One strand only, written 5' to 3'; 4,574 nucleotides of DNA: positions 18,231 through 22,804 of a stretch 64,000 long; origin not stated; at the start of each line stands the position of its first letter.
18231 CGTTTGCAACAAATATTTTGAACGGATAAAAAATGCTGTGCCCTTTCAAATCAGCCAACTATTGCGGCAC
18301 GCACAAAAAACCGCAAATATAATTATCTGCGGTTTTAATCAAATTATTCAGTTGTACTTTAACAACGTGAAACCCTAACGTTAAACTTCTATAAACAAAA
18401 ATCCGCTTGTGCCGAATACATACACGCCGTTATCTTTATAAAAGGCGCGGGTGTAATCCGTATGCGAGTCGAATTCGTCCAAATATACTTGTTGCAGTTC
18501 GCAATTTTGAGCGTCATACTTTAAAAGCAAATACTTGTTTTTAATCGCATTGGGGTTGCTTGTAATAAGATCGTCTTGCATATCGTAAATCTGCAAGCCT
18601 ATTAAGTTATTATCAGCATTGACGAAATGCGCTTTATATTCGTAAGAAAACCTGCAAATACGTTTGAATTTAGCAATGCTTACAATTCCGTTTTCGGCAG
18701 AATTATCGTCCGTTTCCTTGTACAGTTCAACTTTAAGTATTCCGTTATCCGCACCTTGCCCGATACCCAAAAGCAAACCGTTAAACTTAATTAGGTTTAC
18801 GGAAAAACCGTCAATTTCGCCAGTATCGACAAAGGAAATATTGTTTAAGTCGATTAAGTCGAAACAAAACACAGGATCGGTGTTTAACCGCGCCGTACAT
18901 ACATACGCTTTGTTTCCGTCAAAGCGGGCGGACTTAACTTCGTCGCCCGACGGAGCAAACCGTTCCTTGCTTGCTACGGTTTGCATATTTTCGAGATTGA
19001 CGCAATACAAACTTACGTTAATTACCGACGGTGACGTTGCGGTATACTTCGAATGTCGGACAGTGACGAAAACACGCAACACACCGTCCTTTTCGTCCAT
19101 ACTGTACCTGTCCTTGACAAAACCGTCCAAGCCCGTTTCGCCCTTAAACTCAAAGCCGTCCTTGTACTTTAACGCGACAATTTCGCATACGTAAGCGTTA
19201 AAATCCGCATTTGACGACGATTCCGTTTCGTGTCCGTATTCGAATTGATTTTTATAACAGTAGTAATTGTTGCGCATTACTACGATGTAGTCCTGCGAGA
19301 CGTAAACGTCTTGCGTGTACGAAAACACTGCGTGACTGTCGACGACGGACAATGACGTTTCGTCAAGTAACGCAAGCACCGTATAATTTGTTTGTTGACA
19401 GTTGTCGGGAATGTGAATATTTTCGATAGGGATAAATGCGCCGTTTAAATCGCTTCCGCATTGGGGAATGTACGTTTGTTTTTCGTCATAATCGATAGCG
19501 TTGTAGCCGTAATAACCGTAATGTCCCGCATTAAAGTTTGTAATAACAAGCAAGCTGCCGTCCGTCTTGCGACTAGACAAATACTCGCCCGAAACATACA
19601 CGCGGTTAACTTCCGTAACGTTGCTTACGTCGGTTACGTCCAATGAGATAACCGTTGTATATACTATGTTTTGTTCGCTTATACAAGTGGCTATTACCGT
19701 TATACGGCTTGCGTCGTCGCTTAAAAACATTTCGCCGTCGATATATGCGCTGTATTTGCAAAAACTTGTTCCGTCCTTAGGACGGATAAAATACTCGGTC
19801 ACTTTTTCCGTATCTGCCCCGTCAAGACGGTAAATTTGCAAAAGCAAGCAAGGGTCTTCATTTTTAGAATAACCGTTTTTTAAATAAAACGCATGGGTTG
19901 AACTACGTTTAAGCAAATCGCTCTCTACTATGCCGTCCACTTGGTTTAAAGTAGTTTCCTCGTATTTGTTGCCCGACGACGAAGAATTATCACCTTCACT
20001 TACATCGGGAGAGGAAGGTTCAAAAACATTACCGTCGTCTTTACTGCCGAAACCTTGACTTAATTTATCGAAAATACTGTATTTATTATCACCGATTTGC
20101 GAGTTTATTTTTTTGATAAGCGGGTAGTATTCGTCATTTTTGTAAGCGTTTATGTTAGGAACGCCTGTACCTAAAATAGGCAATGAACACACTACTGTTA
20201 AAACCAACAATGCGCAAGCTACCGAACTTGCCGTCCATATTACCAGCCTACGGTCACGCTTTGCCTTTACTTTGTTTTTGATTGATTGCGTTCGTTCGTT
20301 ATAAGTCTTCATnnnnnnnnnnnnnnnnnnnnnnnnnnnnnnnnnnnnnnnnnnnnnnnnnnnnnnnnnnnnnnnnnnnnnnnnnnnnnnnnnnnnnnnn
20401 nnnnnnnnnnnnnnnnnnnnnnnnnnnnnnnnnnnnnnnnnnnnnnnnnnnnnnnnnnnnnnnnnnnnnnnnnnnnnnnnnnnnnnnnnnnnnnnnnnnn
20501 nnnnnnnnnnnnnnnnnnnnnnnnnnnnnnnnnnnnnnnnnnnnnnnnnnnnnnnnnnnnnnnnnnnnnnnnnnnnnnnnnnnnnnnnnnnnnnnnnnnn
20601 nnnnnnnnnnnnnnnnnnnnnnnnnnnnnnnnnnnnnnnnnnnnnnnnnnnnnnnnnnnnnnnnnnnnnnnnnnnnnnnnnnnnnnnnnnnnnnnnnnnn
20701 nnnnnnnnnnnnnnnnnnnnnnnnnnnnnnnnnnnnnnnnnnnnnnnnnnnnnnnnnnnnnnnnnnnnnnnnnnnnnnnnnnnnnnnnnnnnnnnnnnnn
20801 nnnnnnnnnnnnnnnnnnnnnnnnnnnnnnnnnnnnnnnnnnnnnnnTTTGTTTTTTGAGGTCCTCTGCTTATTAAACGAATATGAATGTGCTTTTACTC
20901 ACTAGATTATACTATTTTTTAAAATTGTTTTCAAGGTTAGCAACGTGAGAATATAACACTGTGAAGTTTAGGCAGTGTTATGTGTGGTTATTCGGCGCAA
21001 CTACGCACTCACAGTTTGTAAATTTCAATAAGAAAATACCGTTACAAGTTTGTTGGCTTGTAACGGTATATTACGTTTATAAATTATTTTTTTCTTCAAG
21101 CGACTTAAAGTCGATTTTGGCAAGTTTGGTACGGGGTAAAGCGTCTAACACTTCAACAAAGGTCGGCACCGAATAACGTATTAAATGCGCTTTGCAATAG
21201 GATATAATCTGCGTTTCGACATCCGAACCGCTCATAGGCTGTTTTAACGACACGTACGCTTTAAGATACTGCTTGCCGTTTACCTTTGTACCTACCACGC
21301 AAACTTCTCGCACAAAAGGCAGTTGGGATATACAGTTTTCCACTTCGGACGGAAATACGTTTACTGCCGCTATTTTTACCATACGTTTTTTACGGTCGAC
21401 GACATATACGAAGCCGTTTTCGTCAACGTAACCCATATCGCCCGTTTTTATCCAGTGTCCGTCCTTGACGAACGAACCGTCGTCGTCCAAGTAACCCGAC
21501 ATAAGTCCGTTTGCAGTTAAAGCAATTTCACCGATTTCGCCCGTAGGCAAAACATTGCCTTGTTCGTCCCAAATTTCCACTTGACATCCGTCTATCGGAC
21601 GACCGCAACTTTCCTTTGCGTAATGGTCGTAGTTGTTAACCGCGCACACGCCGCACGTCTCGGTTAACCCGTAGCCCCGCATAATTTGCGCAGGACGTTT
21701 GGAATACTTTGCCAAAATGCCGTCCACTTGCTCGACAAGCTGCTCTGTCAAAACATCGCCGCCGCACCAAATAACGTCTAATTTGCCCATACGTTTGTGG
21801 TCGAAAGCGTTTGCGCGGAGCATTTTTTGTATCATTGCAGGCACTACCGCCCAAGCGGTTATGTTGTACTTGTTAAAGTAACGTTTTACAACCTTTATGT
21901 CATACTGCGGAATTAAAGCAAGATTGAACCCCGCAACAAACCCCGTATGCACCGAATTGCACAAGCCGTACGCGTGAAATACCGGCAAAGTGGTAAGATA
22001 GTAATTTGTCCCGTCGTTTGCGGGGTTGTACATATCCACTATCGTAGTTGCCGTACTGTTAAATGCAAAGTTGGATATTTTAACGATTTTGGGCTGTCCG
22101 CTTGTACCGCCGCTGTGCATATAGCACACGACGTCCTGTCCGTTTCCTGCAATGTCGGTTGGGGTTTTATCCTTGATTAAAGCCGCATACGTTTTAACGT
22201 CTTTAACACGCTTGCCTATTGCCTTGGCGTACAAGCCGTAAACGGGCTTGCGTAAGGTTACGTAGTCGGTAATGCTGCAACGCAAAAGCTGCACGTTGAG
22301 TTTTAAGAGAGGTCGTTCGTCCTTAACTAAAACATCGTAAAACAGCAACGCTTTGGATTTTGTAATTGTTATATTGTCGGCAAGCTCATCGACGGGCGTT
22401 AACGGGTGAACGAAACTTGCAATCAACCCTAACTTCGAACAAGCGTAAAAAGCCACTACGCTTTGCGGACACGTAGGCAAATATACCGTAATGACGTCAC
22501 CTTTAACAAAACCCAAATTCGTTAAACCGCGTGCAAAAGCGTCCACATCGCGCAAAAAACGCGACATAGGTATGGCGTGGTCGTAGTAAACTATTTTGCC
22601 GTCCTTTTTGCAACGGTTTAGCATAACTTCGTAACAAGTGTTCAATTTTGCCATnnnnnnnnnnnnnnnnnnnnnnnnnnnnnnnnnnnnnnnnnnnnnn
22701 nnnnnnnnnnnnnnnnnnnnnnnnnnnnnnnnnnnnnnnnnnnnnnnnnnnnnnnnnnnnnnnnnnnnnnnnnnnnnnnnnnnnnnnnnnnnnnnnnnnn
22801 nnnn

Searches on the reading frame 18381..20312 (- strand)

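Call 55: search_protein_families(library=pfam, proteins=[window:18381-20312:-], max_evalue=0.0001)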
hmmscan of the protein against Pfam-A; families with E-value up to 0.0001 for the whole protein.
window:18381-20312:- (643 aa): 1 family
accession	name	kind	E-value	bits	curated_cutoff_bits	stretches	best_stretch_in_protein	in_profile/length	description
PF09826.15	Beta_propel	-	1.3e-58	199.5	22.4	1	120-635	3-484/495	Beta propeller domain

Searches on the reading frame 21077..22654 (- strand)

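Call 55: search_protein_families(library=pfam, proteins=[window:21077-22654:-], max_evalue=0.0001)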
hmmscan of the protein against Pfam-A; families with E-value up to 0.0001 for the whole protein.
window:21077-22654:- (525 aa): 2 families
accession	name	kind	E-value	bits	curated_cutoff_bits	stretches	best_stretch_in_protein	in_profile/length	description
PF00501.34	AMP-binding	-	1.4e-63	215.5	29.9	1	31-389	25-384/384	AMP-binding enzyme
PF13193.12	AMP-binding_C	-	4.3e-13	50.4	24.5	1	437-513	1-76/76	AMP-binding enzyme C-terminal domain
